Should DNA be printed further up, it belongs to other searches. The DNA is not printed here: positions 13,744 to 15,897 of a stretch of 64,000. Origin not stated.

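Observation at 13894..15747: CrtI-family flavoprotein with a GltD/DPD-like Cys-rich C-terminal tail, next to a tail-less paralog, in a presumably carotenoid-free anaerobe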

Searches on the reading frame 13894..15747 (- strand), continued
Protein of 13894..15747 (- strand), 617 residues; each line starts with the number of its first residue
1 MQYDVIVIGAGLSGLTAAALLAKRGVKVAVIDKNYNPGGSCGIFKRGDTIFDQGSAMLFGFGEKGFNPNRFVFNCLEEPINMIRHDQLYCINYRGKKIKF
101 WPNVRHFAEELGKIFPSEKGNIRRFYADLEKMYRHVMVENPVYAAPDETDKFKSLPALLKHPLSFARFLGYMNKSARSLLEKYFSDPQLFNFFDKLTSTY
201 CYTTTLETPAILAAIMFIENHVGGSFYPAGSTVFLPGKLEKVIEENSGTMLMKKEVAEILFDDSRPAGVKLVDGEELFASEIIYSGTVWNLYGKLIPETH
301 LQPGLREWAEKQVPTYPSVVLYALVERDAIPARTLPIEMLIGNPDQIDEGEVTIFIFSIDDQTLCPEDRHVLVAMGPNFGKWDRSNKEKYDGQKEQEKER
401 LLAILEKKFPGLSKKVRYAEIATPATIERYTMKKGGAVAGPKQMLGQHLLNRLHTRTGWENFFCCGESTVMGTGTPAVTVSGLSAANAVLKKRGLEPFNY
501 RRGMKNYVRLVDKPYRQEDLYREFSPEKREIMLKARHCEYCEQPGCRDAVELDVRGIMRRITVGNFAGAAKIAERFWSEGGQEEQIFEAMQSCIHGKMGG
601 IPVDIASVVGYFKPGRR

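Call 70: search_protein_families(library=pfam, proteins=[P0149, P0152, P0172, P0181, P0139, P0144, P0159, P0157, P0138, P0147], max_evalue=0.001)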
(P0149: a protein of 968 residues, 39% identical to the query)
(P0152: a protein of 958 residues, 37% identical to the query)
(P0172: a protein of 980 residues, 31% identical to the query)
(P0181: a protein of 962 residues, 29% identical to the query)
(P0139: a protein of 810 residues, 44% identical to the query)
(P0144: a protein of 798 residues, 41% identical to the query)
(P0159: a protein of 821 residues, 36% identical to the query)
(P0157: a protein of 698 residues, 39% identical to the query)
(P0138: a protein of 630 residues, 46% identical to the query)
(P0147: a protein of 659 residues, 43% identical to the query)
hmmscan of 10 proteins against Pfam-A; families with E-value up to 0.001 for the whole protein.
P0149 (968 aa): 16 families
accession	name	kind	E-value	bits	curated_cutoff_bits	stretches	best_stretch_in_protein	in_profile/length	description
PF01593.30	Amino_oxidase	-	2.8e-28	99.8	19.8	1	22-508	1-442/443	Flavin containing amine oxidoreductase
PF07992.20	Pyr_redox_2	-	1.2e-25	91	26.1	1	657-948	2-291/291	Pyridine nucleotide-disulphide oxidoreductase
PF14691.11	Fer4_20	-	4.8e-25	88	25.8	1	542-644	9-111/113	Dihydroprymidine dehydrogenase domain II, 4Fe-4S cluster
PF13450.12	NAD_binding_8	-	2.3e-21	76.3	21.9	2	17-73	1-57/68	NAD(P)-binding Rossmann-like domain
PF01266.30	DAO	-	4.3e-15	56.5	27.9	2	658-691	2-35/353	FAD dependent oxidoreductase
PF01134.28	GIDA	-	4.2e-12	46.3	22.1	0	658-685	2-29/391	Glucose inhibited division protein A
PF00890.30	FAD_binding_2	-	8.4e-12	45.4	20.4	1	14-284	1-181/414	FAD binding domain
PF12831.13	FAD_oxidored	-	2.2e-11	44.2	27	1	14-53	1-40/416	FAD dependent oxidoreductase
PF00070.33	Pyr_redox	-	2.9e-11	44.2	22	0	657-691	1-35/82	Pyridine nucleotide-disulphide oxidoreductase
PF01946.23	Thi4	-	3.7e-09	36.6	26.2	1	12-49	17-55/235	Thi4 family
PF03486.20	HI0933_like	-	5.1e-08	33.1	50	0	657-691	2-36/244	HI0933-like protein Rossmann domain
PF01494.25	FAD_binding_3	-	2e-06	27.8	22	1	12-44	1-33/349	FAD binding domain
PF21799.2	MurD-like_N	-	6.2e-06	26.8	27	0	657-693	2-38/88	Mur ligase MurD-like, N-terminal domain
PF13738.12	Pyr_redox_3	-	1.2e-05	25.2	30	0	16-44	1-30/305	Pyridine nucleotide-disulphide oxidoreductase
PF01262.27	AlaDh_PNT_C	-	2.4e-05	24.3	23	0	769-810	5-53/214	Alanine dehydrogenase/PNT, C-terminal domain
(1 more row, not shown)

P0152 (958 aa): 17 families
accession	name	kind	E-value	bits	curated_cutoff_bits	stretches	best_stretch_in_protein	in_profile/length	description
PF07992.20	Pyr_redox_2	-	7.4e-35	121.2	26.1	1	655-945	2-291/291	Pyridine nucleotide-disulphide oxidoreductase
PF13450.12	NAD_binding_8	-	1.4e-25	89.8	21.9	2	17-73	1-57/68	NAD(P)-binding Rossmann-like domain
PF14691.11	Fer4_20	-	4e-25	88.3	25.8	1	544-639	13-108/113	Dihydroprymidine dehydrogenase domain II, 4Fe-4S cluster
PF01593.30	Amino_oxidase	-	1.3e-23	84.4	19.8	1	22-507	1-443/443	Flavin containing amine oxidoreductase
PF01266.30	DAO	-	5.8e-17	62.7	27.9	2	655-689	1-35/353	FAD dependent oxidoreductase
PF12831.13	FAD_oxidored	-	1.2e-15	58.2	27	1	14-53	1-40/416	FAD dependent oxidoreductase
PF00070.33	Pyr_redox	-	3.8e-15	56.6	22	1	655-689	1-35/82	Pyridine nucleotide-disulphide oxidoreductase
PF00890.30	FAD_binding_2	-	1.2e-13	51.5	20.4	2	14-49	1-36/414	FAD binding domain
PF01946.23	Thi4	-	1.4e-12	47.8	26.2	1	13-50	18-56/235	Thi4 family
PF03486.20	HI0933_like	-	5.1e-10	39.7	50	1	655-689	2-36/244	HI0933-like protein Rossmann domain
PF01494.25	FAD_binding_3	-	2.5e-09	37.3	22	1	12-44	1-33/349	FAD binding domain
PF01134.28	GIDA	-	2.9e-07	30.3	22.1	0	656-684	2-30/391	Glucose inhibited division protein A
PF13738.12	Pyr_redox_3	-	3.5e-07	30.2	30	0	658-677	2-21/305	Pyridine nucleotide-disulphide oxidoreductase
PF21799.2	MurD-like_N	-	7.1e-06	26.7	27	0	655-691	2-38/88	Mur ligase MurD-like, N-terminal domain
PF01262.27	AlaDh_PNT_C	-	6.4e-05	22.9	23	0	645-684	19-59/214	Alanine dehydrogenase/PNT, C-terminal domain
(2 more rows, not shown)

P0172 (980 aa): 16 families
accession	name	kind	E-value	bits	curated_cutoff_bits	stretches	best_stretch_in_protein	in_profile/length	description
PF14691.11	Fer4_20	-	2.8e-27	95.2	25.8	1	559-650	13-105/113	Dihydroprymidine dehydrogenase domain II, 4Fe-4S cluster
PF01593.30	Amino_oxidase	-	4.5e-25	89.3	19.8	1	45-520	1-439/443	Flavin containing amine oxidoreductase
PF07992.20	Pyr_redox_2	-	5.3e-24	85.6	26.1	2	670-956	2-291/291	Pyridine nucleotide-disulphide oxidoreductase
PF13450.12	NAD_binding_8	-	1.5e-22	80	21.9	2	40-97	1-60/68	NAD(P)-binding Rossmann-like domain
PF01266.30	DAO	-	5.1e-15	56.3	27.9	1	670-705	1-44/353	FAD dependent oxidoreductase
PF00070.33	Pyr_redox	-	3.7e-13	50.2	22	0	802-873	2-78/82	Pyridine nucleotide-disulphide oxidoreductase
PF12831.13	FAD_oxidored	-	1.9e-11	44.4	27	2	37-76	1-40/416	FAD dependent oxidoreductase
PF03486.20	HI0933_like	-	1.3e-10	41.6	50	0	37-71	2-36/244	HI0933-like protein Rossmann domain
PF01494.25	FAD_binding_3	-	5e-10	39.6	22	1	36-68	2-34/349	FAD binding domain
PF00890.30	FAD_binding_2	-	1.4e-09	38.1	20.4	1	38-72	2-36/414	FAD binding domain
PF01946.23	Thi4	-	3.5e-09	36.7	26.2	1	37-73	19-56/235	Thi4 family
PF21799.2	MurD-like_N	-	2.6e-08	34.5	27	0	37-75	2-40/88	Mur ligase MurD-like, N-terminal domain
PF01134.28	GIDA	-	1.5e-05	24.7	22.1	0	37-69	1-34/391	Glucose inhibited division protein A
PF13738.12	Pyr_redox_3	-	0.00015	21.6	30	0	673-699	2-29/305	Pyridine nucleotide-disulphide oxidoreductase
PF05834.18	Lycopene_cycl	-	0.00015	21.4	23.4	0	38-70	2-36/380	Lycopene cyclase protein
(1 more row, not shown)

P0181 (962 aa): 13 families
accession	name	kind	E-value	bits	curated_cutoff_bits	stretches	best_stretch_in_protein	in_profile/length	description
PF07992.20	Pyr_redox_2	-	1.6e-28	100.4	26.1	1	652-944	2-287/291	Pyridine nucleotide-disulphide oxidoreductase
PF14691.11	Fer4_20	-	1.9e-26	92.5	25.8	1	535-638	7-111/113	Dihydroprymidine dehydrogenase domain II, 4Fe-4S cluster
PF13450.12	NAD_binding_8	-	1.2e-19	70.8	21.9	2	19-85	1-65/68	NAD(P)-binding Rossmann-like domain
PF01593.30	Amino_oxidase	-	3.7e-16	59.9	19.8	1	24-304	1-260/443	Flavin containing amine oxidoreductase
PF01266.30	DAO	-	4.9e-16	59.6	27.9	2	652-682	1-31/353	FAD dependent oxidoreductase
PF00890.30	FAD_binding_2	-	1.6e-12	47.8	20.4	1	16-55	1-40/414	FAD binding domain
PF12831.13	FAD_oxidored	-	2.5e-10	40.6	27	1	16-56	1-41/416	FAD dependent oxidoreductase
PF03486.20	HI0933_like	-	6.3e-10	39.3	50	0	652-686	2-36/244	HI0933-like protein Rossmann domain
PF00070.33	Pyr_redox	-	1.5e-09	38.6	22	0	652-684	1-33/82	Pyridine nucleotide-disulphide oxidoreductase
PF01946.23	Thi4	-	2.6e-09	37.1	26.2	0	649-687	16-55/235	Thi4 family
PF01134.28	GIDA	-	1.2e-08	34.8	22.1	0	16-56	1-41/391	Glucose inhibited division protein A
PF01494.25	FAD_binding_3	-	6e-08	32.7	22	0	15-48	2-35/349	FAD binding domain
PF21799.2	MurD-like_N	-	0.00015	22.4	27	0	652-680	2-30/88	Mur ligase MurD-like, N-terminal domain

P0139 (810 aa): 14 families
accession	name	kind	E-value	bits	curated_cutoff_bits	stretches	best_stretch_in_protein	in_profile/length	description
PF13450.12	NAD_binding_8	-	6.4e-23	81.3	21.9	2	17-72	1-56/68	NAD(P)-binding Rossmann-like domain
PF01593.30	Amino_oxidase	-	8.1e-23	81.8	19.8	1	22-505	1-443/443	Flavin containing amine oxidoreductase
PF14691.11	Fer4_20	-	3.7e-21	75.5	25.8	1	540-635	11-106/113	Dihydroprymidine dehydrogenase domain II, 4Fe-4S cluster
PF01266.30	DAO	-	1.5e-17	64.6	27.9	1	15-60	2-46/353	FAD dependent oxidoreductase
PF00890.30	FAD_binding_2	-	4.3e-11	43.1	20.4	1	15-54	2-39/414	FAD binding domain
PF01494.25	FAD_binding_3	-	8.4e-11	42.1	22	1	13-46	2-35/349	FAD binding domain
PF07992.20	Pyr_redox_2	-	1.6e-10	41.3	26.1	1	13-51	1-40/291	Pyridine nucleotide-disulphide oxidoreductase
PF03486.20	HI0933_like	-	1e-09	38.7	50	1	14-48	2-36/244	HI0933-like protein Rossmann domain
PF01946.23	Thi4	-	2e-09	37.5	26.2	1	14-50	19-56/235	Thi4 family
PF01134.28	GIDA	-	7e-08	32.4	22.1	1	14-44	1-31/391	Glucose inhibited division protein A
PF00070.33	Pyr_redox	-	6.5e-07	30.2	22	0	15-48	2-35/82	Pyridine nucleotide-disulphide oxidoreductase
PF12831.13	FAD_oxidored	-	1.5e-06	28.2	27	1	14-51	1-38/416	FAD dependent oxidoreductase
PF21799.2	MurD-like_N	-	5.9e-06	26.9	27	0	14-50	2-38/88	Mur ligase MurD-like, N-terminal domain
PF02737.24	3HCDH_N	-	0.0004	20.8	22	0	15-46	2-33/180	3-hydroxyacyl-CoA dehydrogenase, NAD binding domain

P0144 (798 aa): 18 families
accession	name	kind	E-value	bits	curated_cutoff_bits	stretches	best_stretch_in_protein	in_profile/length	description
PF01593.30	Amino_oxidase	-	2e-27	97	19.8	1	23-506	1-443/443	Flavin containing amine oxidoreductase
PF14691.11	Fer4_20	-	2.2e-26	92.3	25.8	1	541-640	12-111/113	Dihydroprymidine dehydrogenase domain II, 4Fe-4S cluster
PF13450.12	NAD_binding_8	-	5.1e-24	84.8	21.9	2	18-74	1-57/68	NAD(P)-binding Rossmann-like domain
PF01266.30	DAO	-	1.1e-20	75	27.9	2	15-117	1-108/353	FAD dependent oxidoreductase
PF01946.23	Thi4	-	1.9e-15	57.2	26.2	2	13-51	17-56/235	Thi4 family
PF07992.20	Pyr_redox_2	-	2.3e-15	57.2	26.1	2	14-111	1-87/291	Pyridine nucleotide-disulphide oxidoreductase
PF12831.13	FAD_oxidored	-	1.5e-12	48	27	1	15-54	1-40/416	FAD dependent oxidoreductase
PF00070.33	Pyr_redox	-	1e-11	45.6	22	1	653-687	1-35/82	Pyridine nucleotide-disulphide oxidoreductase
PF00890.30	FAD_binding_2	-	8.3e-11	42.1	20.4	1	15-50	1-36/414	FAD binding domain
PF03486.20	HI0933_like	-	1.6e-09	38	50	0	653-687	2-36/244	HI0933-like protein Rossmann domain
PF01494.25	FAD_binding_3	-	3.6e-09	36.7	22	1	14-46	2-34/349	FAD binding domain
PF21799.2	MurD-like_N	-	1.3e-07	32.2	27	0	653-693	2-41/88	Mur ligase MurD-like, N-terminal domain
PF01134.28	GIDA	-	1.6e-07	31.1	22.1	0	15-45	1-31/391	Glucose inhibited division protein A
PF03721.20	UDPG_MGDP_dh_N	-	9.6e-06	25.7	27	0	652-682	1-31/187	UDP-glucose/GDP-mannose dehydrogenase family, NAD binding domain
PF13738.12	Pyr_redox_3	-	0.00011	22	30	0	17-47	1-32/305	Pyridine nucleotide-disulphide oxidoreductase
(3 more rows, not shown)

P0159 (821 aa): 17 families
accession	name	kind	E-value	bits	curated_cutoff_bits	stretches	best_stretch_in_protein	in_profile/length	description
PF13450.12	NAD_binding_8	-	4.4e-28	97.8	21.9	2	17-73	1-57/68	NAD(P)-binding Rossmann-like domain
PF01593.30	Amino_oxidase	-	3e-24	86.6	19.8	1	22-510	1-443/443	Flavin containing amine oxidoreductase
PF01266.30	DAO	-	1.3e-19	71.4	27.9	2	14-52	1-38/353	FAD dependent oxidoreductase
PF01946.23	Thi4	-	3.4e-16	59.6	26.2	2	10-51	15-57/235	Thi4 family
PF07992.20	Pyr_redox_2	-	9.1e-14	52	26.1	2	654-747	2-109/291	Pyridine nucleotide-disulphide oxidoreductase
PF03486.20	HI0933_like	-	3e-13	50.2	50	1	654-689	2-37/244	HI0933-like protein Rossmann domain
PF12831.13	FAD_oxidored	-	4.9e-13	49.6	27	1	14-52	1-39/416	FAD dependent oxidoreductase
PF00890.30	FAD_binding_2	-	2.5e-12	47.2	20.4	1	14-52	1-38/414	FAD binding domain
PF01494.25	FAD_binding_3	-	5.2e-10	39.5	22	1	13-44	2-33/349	FAD binding domain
PF00070.33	Pyr_redox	-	9.7e-09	36.1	22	0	654-688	1-35/82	Pyridine nucleotide-disulphide oxidoreductase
PF01134.28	GIDA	-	7.7e-08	32.2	22.1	0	14-44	1-31/391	Glucose inhibited division protein A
PF21799.2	MurD-like_N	-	3.5e-06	27.7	27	0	653-687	1-35/88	Mur ligase MurD-like, N-terminal domain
PF01262.27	AlaDh_PNT_C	-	3.7e-05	23.7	23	0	14-43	30-59/214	Alanine dehydrogenase/PNT, C-terminal domain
PF05834.18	Lycopene_cycl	-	5.7e-05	22.8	23.4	0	14-43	1-32/380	Lycopene cyclase protein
PF13738.12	Pyr_redox_3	-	0.00013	21.7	30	0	657-691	2-36/305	Pyridine nucleotide-disulphide oxidoreductase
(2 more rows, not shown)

P0157 (698 aa): 17 families
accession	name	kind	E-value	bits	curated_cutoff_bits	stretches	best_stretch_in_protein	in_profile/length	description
PF01593.30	Amino_oxidase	-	1.3e-29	104.2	19.8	1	24-509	3-443/443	Flavin containing amine oxidoreductase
PF14691.11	Fer4_20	-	1.9e-23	82.8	25.8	1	546-653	11-112/113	Dihydroprymidine dehydrogenase domain II, 4Fe-4S cluster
PF13450.12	NAD_binding_8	-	4.2e-23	81.8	21.9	2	17-73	1-57/68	NAD(P)-binding Rossmann-like domain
PF01266.30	DAO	-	9.2e-18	65.3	27.9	2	665-696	1-32/353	FAD dependent oxidoreductase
PF07992.20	Pyr_redox_2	-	4.5e-16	59.6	26.1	2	664-697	1-34/291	Pyridine nucleotide-disulphide oxidoreductase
PF01946.23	Thi4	-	4.5e-14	52.7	26.2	1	13-50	18-56/235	Thi4 family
PF01494.25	FAD_binding_3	-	1e-13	51.7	22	2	12-44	1-33/349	FAD binding domain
PF00890.30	FAD_binding_2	-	1.6e-11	44.5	20.4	2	14-45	1-32/414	FAD binding domain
PF12831.13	FAD_oxidored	-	7.3e-11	42.4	27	1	14-54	1-42/416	FAD dependent oxidoreductase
PF00070.33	Pyr_redox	-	1.1e-10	42.3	22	1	665-697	1-33/82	Pyridine nucleotide-disulphide oxidoreductase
PF03486.20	HI0933_like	-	1.1e-10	41.8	50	1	14-45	2-33/244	HI0933-like protein Rossmann domain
PF01134.28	GIDA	-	2.1e-09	37.4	22.1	1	14-44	1-31/391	Glucose inhibited division protein A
PF21799.2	MurD-like_N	-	6.2e-07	30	27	0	665-694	2-31/88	Mur ligase MurD-like, N-terminal domain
PF13738.12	Pyr_redox_3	-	5.3e-06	26.3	30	0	668-696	2-31/305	Pyridine nucleotide-disulphide oxidoreductase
PF01262.27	AlaDh_PNT_C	-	0.00011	22.1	23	0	663-696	28-61/214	Alanine dehydrogenase/PNT, C-terminal domain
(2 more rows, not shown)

P0138 (630 aa): 10 families
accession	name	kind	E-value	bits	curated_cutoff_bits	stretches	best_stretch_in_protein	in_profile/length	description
PF01593.30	Amino_oxidase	-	1e-12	48.5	19.8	1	23-500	4-443/443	Flavin containing amine oxidoreductase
PF13450.12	NAD_binding_8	-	1.7e-10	41.5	21.9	1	15-70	1-56/68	NAD(P)-binding Rossmann-like domain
PF14691.11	Fer4_20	-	7.4e-07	29.4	25.8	1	545-622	21-102/113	Dihydroprymidine dehydrogenase domain II, 4Fe-4S cluster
PF07992.20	Pyr_redox_2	-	4.8e-06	26.6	26.1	0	11-49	1-40/291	Pyridine nucleotide-disulphide oxidoreductase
PF01266.30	DAO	-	2.1e-05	24.7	27.9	0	12-47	1-37/353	FAD dependent oxidoreductase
PF00890.30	FAD_binding_2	-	8.3e-05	22.4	20.4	1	12-44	1-33/414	FAD binding domain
PF01134.28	GIDA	-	0.0002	21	22.1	0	245-294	97-146/391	Glucose inhibited division protein A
PF01946.23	Thi4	-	0.00023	20.9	26.2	1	11-48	18-56/235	Thi4 family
PF03486.20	HI0933_like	-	0.00043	20.2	50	0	230-299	95-167/244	HI0933-like protein Rossmann domain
PF12831.13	FAD_oxidored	-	0.00096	19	27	0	12-50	1-39/416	FAD dependent oxidoreductase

P0147 (659 aa): 11 families
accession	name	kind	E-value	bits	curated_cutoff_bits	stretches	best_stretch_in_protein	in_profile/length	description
PF01593.30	Amino_oxidase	-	1.6e-23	84.2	19.8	1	13-382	1-331/443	Flavin containing amine oxidoreductase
PF13450.12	NAD_binding_8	-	2.8e-17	63.2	21.9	1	8-64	1-57/68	NAD(P)-binding Rossmann-like domain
PF01266.30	DAO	-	5e-14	53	27.9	1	6-85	2-85/353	FAD dependent oxidoreductase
PF00890.30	FAD_binding_2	-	4.6e-09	36.4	20.4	1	6-48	2-43/414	FAD binding domain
PF14691.11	Fer4_20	-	3.2e-08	33.8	25.8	1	554-634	21-104/113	Dihydroprymidine dehydrogenase domain II, 4Fe-4S cluster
PF12831.13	FAD_oxidored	-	1.8e-07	31.3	27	1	6-54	2-50/416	FAD dependent oxidoreductase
PF01494.25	FAD_binding_3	-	8.3e-07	29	22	1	5-38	3-36/349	FAD binding domain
PF01946.23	Thi4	-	1.8e-06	27.8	26.2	1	5-41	19-56/235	Thi4 family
PF00070.33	Pyr_redox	-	2.2e-06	28.5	22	1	5-39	1-35/82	Pyridine nucleotide-disulphide oxidoreductase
PF07992.20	Pyr_redox_2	-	1.8e-05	24.8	26.1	1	5-39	144-178/291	Pyridine nucleotide-disulphide oxidoreductase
PF03486.20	HI0933_like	-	9e-05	22.5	50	0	5-39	2-36/244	HI0933-like protein Rossmann domain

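Call 72: find_encoding_contigs(protein=P0149, flank=8000, max_places=3)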
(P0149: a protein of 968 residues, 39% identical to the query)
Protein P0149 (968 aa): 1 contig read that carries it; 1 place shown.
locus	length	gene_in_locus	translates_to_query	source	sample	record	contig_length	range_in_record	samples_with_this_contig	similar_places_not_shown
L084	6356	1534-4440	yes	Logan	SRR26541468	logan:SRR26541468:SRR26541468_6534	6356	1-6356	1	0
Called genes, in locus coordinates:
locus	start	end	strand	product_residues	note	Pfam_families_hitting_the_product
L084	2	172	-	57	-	?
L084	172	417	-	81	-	-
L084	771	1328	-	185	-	PF00440:TetR_N (weak), PF13305:TetR_C_33 (weak)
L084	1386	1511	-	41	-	-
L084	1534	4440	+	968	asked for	PF00070:Pyr_redox (faint), PF00890:FAD_binding_2, PF01593:Amino_oxidase, PF13450:NAD_binding_8, PF14691:Fer4_20, PF01266:DAO (weak), PF07992:Pyr_redox_2, PF13450:NAD_binding_8, +8 more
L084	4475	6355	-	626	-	?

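Call 73: find_encoding_contigs(protein=P0138, flank=8000, max_places=3)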
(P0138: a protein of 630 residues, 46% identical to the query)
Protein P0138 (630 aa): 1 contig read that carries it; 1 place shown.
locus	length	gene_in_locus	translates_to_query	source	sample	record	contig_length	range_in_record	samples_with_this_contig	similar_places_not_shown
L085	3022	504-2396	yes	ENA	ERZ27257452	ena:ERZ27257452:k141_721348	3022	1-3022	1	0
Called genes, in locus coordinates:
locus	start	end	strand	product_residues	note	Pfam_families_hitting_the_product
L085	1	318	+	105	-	?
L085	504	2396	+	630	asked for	PF07992:Pyr_redox_2 (faint), PF13450:NAD_binding_8, PF01593:Amino_oxidase, PF14691:Fer4_20 (weak)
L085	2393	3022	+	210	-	?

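Call 74: find_encoding_contigs(protein=P0152, flank=9000, max_places=3)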
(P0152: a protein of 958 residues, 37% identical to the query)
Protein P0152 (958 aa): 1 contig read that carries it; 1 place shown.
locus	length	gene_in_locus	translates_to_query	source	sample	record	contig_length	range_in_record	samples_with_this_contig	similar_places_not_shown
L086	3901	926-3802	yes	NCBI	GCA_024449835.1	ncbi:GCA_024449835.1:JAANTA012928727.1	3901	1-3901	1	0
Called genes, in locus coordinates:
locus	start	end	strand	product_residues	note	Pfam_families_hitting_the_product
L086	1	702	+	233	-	?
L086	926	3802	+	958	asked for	PF00890:FAD_binding_2 (weak), PF01593:Amino_oxidase, PF01946:Thi4 (weak), PF12831:FAD_oxidored (weak), PF13450:NAD_binding_8, PF14691:Fer4_20, PF07992:Pyr_redox_2, PF13450:NAD_binding_8, +7 more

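Call 75: find_encoding_contigs(protein=P0172, flank=9000, max_places=3)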
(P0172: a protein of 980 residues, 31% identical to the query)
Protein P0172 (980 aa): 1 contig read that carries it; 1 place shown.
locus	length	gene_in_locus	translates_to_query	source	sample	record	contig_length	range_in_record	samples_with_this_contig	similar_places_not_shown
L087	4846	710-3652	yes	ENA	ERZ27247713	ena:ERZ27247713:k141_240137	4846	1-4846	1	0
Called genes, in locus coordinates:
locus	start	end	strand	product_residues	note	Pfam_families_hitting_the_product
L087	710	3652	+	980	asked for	PF01946:Thi4 (faint), PF00070:Pyr_redox (faint), PF00890:FAD_binding_2 (faint), PF01593:Amino_oxidase, PF13450:NAD_binding_8, PF14691:Fer4_20, PF07992:Pyr_redox_2, PF13450:NAD_binding_8 (weak), +6 more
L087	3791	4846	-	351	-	?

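Call 76: find_encoding_contigs(protein=P0158, flank=9000, max_places=3)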
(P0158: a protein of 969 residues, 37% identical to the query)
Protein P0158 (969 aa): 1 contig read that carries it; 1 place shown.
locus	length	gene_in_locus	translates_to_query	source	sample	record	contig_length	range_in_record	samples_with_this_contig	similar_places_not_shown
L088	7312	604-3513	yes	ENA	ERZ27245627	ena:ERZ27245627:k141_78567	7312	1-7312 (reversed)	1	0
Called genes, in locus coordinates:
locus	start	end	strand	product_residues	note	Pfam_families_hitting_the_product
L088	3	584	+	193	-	?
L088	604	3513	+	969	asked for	PF01494:FAD_binding_3 (weak), PF01593:Amino_oxidase, PF01946:Thi4 (weak), PF12831:FAD_oxidored (weak), PF13450:NAD_binding_8, PF14691:Fer4_20, PF07992:Pyr_redox_2, PF13450:NAD_binding_8, +11 more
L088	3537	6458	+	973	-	PF01593:Amino_oxidase, PF01946:Thi4 (weak), PF13450:NAD_binding_8, PF14691:Fer4_20, PF01266:DAO (weak), PF01946:Thi4 (weak), PF07992:Pyr_redox_2, PF13450:NAD_binding_8, +7 more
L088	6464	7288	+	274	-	PF00037:Fer4 (weak), PF12838:Fer4_7, PF13187:Fer4_9 (weak), PF13237:Fer4_10 (weak), PF14697:Fer4_21, PF25160:LdpA_Fe-S-bd (weak), PF00037:Fer4 (weak)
